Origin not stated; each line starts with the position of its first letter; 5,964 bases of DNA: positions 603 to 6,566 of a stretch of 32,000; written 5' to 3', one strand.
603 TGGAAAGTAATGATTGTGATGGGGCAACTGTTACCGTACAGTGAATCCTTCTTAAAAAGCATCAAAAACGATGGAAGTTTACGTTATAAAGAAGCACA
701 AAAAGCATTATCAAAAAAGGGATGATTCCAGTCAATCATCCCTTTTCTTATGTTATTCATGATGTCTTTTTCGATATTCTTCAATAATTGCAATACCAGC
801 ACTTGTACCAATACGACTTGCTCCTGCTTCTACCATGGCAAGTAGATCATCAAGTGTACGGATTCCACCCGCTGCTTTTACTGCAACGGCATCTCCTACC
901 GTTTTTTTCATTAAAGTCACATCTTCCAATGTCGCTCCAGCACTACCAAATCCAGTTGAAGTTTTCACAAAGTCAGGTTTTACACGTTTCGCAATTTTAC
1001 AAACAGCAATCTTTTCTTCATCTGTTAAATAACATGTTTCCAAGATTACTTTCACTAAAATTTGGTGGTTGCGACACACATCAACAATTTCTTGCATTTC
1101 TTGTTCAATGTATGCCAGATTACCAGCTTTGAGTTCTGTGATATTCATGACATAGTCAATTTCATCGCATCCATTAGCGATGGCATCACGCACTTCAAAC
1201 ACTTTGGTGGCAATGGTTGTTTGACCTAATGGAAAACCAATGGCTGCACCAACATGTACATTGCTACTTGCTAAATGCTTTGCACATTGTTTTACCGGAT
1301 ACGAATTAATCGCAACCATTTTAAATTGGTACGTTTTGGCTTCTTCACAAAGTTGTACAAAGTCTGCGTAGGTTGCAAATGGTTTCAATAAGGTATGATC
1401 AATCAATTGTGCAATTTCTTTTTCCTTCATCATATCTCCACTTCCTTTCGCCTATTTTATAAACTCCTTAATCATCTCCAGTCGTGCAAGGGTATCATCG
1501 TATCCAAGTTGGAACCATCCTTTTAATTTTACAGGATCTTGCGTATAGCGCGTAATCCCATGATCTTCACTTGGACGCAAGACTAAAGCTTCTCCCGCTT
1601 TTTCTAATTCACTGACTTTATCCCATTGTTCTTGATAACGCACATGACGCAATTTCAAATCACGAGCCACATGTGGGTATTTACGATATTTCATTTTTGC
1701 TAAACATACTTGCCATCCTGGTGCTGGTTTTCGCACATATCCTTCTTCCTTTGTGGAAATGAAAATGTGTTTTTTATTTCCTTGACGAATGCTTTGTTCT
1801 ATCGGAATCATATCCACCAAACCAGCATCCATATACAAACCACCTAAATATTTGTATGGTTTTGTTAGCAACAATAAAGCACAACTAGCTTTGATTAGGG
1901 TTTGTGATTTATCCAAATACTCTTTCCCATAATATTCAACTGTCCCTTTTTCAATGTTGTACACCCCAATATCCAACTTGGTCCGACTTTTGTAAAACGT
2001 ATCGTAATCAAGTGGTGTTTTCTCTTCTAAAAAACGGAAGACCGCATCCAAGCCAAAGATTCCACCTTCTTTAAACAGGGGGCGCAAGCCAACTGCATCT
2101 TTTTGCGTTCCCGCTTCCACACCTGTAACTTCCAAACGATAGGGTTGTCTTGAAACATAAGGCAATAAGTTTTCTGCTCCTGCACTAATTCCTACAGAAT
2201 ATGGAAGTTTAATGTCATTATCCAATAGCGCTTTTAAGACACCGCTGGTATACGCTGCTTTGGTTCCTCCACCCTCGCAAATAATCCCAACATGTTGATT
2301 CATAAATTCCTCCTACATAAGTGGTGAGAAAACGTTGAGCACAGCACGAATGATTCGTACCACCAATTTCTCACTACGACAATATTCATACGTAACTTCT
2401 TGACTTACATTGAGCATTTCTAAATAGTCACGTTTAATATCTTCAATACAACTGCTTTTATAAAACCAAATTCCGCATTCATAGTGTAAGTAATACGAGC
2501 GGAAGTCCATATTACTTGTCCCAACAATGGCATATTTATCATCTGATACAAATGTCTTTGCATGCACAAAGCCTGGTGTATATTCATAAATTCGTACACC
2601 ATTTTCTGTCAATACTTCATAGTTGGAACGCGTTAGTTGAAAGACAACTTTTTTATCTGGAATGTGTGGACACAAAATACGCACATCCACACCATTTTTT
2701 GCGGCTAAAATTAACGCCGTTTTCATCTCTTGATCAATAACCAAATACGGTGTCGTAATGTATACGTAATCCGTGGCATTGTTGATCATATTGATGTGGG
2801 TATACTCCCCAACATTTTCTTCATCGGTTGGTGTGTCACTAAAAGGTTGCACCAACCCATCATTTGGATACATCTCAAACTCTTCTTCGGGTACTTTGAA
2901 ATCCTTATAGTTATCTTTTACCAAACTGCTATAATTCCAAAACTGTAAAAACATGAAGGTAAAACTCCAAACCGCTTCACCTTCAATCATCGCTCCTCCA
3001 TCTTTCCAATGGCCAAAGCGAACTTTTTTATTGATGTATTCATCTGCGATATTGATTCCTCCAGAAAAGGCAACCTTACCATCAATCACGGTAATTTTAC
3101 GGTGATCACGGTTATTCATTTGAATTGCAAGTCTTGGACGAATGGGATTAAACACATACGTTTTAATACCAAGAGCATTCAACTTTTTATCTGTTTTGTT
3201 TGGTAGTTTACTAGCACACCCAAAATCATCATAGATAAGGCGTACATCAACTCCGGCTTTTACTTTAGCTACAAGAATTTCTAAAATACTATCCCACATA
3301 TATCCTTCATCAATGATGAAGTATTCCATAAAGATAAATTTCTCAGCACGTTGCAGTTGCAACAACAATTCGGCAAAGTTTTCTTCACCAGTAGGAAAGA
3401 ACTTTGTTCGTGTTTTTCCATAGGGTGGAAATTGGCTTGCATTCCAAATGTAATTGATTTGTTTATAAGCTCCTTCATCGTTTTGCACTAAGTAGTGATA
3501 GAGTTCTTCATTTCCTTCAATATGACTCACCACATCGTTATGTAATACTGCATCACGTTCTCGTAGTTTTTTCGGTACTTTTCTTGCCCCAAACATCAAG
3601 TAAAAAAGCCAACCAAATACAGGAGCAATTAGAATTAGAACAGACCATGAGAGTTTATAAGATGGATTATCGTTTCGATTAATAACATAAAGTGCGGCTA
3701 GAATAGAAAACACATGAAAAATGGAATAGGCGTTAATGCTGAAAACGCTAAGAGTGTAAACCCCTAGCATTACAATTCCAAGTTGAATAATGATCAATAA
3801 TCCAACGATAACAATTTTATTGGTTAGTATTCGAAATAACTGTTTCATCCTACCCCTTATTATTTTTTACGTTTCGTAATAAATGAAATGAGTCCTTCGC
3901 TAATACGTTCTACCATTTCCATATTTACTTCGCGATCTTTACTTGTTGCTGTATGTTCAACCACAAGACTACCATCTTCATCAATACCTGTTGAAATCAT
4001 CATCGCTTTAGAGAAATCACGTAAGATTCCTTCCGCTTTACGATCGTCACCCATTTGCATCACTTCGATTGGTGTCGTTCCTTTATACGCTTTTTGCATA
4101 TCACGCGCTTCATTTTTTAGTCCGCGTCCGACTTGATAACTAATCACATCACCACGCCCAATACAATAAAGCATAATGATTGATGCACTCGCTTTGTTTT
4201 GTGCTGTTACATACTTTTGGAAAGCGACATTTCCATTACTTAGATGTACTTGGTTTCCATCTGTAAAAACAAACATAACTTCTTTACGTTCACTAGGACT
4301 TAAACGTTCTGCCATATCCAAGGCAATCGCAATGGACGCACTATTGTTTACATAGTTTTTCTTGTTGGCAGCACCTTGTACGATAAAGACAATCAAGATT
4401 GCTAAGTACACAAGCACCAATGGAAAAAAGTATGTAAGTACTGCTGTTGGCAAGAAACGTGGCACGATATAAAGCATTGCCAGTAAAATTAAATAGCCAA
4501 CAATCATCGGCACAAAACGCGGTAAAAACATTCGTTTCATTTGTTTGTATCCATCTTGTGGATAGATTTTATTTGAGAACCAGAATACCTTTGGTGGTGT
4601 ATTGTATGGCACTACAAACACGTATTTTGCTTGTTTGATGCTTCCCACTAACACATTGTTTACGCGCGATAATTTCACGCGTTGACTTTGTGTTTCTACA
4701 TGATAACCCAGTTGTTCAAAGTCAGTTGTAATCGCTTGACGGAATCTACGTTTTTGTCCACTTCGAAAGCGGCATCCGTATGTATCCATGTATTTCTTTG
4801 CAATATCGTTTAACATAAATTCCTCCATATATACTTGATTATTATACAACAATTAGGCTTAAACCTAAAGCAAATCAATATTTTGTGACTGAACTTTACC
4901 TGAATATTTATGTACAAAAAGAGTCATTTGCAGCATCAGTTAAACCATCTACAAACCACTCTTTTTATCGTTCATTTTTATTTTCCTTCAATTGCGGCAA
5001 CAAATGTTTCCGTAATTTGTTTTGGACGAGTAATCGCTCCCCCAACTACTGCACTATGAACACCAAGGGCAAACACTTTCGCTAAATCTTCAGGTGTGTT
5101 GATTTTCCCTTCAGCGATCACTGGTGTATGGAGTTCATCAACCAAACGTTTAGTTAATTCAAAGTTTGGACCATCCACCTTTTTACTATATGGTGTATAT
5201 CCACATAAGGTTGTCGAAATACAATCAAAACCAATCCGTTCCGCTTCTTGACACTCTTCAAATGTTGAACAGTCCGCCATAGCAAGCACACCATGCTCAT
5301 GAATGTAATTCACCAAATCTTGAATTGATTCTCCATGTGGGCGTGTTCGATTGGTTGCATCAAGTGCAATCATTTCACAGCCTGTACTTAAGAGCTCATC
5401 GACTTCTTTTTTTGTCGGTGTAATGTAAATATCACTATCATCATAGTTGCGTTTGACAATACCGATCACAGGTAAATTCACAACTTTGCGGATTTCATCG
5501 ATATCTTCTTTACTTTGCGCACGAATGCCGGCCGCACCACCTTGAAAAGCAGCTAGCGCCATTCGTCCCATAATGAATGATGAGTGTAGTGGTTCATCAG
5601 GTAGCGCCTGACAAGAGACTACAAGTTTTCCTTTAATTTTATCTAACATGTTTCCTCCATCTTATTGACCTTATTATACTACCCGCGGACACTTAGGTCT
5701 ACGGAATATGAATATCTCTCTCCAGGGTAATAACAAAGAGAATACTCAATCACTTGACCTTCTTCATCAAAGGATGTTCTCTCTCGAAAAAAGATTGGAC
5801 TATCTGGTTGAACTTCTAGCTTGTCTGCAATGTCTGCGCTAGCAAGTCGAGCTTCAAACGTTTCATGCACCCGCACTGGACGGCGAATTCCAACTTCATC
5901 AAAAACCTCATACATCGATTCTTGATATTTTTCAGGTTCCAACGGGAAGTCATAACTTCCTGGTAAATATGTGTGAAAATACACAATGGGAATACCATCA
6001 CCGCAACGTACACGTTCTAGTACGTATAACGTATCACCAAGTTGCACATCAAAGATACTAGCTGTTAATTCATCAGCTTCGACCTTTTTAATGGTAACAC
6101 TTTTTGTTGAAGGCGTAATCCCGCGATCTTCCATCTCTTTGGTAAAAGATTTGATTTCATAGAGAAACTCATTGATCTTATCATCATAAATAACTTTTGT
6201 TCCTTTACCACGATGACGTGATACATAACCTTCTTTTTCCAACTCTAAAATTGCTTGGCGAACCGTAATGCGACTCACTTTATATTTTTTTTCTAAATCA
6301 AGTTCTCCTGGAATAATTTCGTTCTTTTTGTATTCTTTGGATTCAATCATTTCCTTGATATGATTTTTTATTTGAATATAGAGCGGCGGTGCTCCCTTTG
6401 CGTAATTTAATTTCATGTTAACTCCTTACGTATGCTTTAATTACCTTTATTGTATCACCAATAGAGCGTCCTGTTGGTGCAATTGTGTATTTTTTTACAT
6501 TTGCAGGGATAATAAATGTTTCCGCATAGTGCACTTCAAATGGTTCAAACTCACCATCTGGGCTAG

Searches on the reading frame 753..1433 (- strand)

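Call 84: search_protein_families(library=pfam, proteins=[window:753-1433:-], max_evalue=0.00001)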
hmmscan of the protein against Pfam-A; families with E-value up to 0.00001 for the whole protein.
window:753-1433:- (226 aa): 1 family
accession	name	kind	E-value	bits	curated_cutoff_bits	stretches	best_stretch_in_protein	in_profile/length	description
PF01791.15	DeoC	-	3.5e-17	63.2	23.8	1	9-216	4-226/229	DeoC/LacD family aldolase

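Call 108: search_protein_families(library=ncbifam, proteins=[window:753-1433:-], max_evalue=0.00001)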
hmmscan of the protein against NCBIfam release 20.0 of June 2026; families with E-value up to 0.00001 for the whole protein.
window:753-1433:- (226 aa): 1 family
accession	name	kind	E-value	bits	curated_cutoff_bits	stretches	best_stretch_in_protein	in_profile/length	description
TIGR00126.1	deoC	equivalog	1e-73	247.3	117.3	1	7-217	2-210/211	deoxyribose-phosphate aldolase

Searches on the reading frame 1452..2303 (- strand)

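Call 84: search_protein_families(library=pfam, proteins=[window:1452-2303:-], max_evalue=0.00001)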
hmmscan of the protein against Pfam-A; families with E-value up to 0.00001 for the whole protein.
window:1452-2303:- (283 aa): 2 families
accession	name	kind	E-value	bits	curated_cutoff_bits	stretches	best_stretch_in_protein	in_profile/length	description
PF19890.4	DUF6363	-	1.5e-14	54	26.4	1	209-282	1-74/75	Domain of unknown function (DUF6363)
PF01734.28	Patatin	-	2.2e-14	54.6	27.7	1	9-170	3-189/191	Patatin-like phospholipase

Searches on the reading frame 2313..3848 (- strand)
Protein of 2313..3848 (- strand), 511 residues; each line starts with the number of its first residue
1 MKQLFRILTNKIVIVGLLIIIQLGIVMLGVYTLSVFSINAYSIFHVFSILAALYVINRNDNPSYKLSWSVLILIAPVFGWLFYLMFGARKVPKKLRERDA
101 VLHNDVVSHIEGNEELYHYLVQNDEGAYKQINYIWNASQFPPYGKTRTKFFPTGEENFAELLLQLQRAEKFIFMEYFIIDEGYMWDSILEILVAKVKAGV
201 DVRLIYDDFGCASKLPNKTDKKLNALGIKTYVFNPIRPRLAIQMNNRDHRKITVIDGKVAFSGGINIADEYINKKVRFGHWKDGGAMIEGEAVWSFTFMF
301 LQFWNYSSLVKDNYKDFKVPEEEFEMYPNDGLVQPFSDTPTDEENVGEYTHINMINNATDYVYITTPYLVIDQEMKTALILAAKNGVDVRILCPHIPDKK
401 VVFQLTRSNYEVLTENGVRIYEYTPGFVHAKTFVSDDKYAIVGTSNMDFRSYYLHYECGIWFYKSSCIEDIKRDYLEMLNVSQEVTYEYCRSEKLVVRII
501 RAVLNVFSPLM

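Call 84: search_protein_families(library=pfam, proteins=[window:2313-3848:-], max_evalue=0.00001)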
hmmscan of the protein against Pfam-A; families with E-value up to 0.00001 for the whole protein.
window:2313-3848:- (511 aa): 4 families
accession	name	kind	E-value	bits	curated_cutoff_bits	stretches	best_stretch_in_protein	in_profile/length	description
PF13091.12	PLDc_2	-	2e-39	134.9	27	2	352-475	2-128/132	PLD-like domain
PF00614.28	PLDc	-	4.4e-16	58.5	21.9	1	425-451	2-28/28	Phospholipase D Active site motif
PF13396.11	PLDc_N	-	5.4e-11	42.7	23.3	1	46-87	1-41/42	Phospholipase_D-nuclease N-terminal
PF24402.1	iHKD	-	2.1e-06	28.3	27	0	374-465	4-94/111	Inactive HKD-Rease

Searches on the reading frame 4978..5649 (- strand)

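Call 84: search_protein_families(library=pfam, proteins=[window:4978-5649:-], max_evalue=0.00001)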
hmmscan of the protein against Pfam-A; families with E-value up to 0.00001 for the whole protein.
window:4978-5649:- (223 aa): 3 families
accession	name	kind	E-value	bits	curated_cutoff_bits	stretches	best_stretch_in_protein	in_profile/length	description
PF04131.20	NanE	-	4.3e-70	235.3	27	1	27-221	1-191/192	Putative N-acetylmannosamine-6-phosphate epimerase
PF00977.27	His_biosynth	-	4e-07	30.2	23.6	1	91-206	123-222/228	Histidine biosynthesis protein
PF03060.21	NMO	-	5.9e-06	26.3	28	0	108-205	124-224/331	Nitronate monooxygenase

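Call 108: search_protein_families(library=ncbifam, proteins=[window:4978-5649:-], max_evalue=0.00001)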
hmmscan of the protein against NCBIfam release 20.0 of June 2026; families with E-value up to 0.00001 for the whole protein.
window:4978-5649:- (223 aa): 4 families
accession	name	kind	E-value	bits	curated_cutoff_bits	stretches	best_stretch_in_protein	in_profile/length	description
NF002231.0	PRK01130.1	subfamily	2.3e-95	318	189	1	2-221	8-228/230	putative N-acetylmannosamine-6-phosphate 2-epimerase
NF010114.0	PRK13587.1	equivalog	4.1e-11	43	305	1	153-207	169-225/234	1-(5-phosphoribosyl)-5-((5-phosphoribosylamino)methylideneamino)imidazole-4-carboxamide isomerase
NF010112.0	PRK13585.1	equivalog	2.4e-07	30.6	243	1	157-208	175-226/241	1-(5-phosphoribosyl)-5-[(5-phosphoribosylamino)methylideneamino]imidazole-4-carboxamide isomerase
TIGR00007.1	TIGR00007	equivalog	3.5e-06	26.8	228.95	1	152-207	167-222/231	1-(5-phosphoribosyl)-5-[(5-phosphoribosylamino)methylideneamino]imidazole-4-carboxamide isomerase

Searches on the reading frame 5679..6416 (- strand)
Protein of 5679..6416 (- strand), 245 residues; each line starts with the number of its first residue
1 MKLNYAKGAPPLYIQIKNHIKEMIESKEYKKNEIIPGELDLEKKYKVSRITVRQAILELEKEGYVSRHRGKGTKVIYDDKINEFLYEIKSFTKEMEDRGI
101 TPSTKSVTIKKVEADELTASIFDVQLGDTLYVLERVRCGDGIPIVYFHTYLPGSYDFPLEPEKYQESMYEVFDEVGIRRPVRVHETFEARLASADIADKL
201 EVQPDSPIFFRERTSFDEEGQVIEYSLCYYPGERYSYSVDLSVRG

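Call 84: search_protein_families(library=pfam, proteins=[window:5679-6416:-], max_evalue=0.00001)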
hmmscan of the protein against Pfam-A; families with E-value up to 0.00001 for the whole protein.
window:5679-6416:- (245 aa): 2 families
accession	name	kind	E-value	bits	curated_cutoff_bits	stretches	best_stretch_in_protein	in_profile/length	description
PF07702.18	UTRA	-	5.3e-35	120.7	23.8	1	98-235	2-140/141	UTRA domain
PF00392.27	GntR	-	6.9e-17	61.3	27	1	12-75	1-64/64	Bacterial regulatory proteins, gntR family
